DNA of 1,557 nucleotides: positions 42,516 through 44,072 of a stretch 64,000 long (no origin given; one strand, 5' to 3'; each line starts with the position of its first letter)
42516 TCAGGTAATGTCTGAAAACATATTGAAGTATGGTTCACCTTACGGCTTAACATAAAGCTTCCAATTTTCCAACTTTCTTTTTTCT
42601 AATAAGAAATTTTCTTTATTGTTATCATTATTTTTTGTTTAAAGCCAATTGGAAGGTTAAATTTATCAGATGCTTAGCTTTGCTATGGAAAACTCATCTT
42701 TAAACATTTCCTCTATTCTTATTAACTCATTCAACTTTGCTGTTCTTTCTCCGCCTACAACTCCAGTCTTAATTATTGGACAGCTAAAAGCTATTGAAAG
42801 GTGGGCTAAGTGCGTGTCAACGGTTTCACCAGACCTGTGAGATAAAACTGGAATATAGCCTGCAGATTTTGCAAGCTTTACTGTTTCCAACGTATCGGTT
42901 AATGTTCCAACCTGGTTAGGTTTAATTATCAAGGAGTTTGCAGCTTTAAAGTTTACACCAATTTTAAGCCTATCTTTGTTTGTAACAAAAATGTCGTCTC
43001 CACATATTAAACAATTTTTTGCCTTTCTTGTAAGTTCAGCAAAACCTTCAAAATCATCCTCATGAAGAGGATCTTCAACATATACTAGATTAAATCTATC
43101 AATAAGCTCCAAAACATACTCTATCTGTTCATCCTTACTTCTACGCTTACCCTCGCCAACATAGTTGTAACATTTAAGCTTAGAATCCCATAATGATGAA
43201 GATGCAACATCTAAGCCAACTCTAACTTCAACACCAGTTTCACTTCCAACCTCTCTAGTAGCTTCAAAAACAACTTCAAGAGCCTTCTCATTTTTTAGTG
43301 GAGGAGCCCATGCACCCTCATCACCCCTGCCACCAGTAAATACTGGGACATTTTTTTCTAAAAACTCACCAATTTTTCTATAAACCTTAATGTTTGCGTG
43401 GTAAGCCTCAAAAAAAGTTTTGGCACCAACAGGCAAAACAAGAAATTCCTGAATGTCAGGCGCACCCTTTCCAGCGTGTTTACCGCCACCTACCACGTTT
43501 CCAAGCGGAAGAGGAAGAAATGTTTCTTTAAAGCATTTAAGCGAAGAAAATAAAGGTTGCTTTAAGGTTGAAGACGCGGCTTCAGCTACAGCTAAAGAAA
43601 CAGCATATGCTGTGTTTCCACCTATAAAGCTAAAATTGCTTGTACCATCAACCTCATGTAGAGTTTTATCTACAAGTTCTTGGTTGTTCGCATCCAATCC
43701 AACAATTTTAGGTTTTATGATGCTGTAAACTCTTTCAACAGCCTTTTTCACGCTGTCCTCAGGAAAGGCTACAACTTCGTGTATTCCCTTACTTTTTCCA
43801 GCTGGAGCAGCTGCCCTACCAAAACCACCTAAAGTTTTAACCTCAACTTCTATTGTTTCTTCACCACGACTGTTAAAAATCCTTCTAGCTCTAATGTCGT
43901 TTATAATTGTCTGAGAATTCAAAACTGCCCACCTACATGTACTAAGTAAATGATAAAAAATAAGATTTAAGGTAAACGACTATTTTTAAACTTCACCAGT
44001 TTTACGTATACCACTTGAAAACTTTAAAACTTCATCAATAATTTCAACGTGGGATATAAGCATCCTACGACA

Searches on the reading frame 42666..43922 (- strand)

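Call 3: search_protein_families(library=pfam, proteins=[window:42666-43922:-], max_evalue=0.01)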
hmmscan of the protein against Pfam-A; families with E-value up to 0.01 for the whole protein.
window:42666-43922:- (418 aa): 3 families
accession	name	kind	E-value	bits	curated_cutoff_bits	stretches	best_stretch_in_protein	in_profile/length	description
PF00113.28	Enolase_C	-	2.4e-72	244.2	21.5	1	135-410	3-284/296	Enolase, C-terminal TIM barrel domain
PF03952.21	Enolase_N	-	9.1e-36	123.4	35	1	7-127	1-130/131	Enolase, N-terminal domain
PF13378.12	MR_MLE_C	-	2e-08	34.6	29.4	1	262-383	56-173/219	Enolase C-terminal domain-like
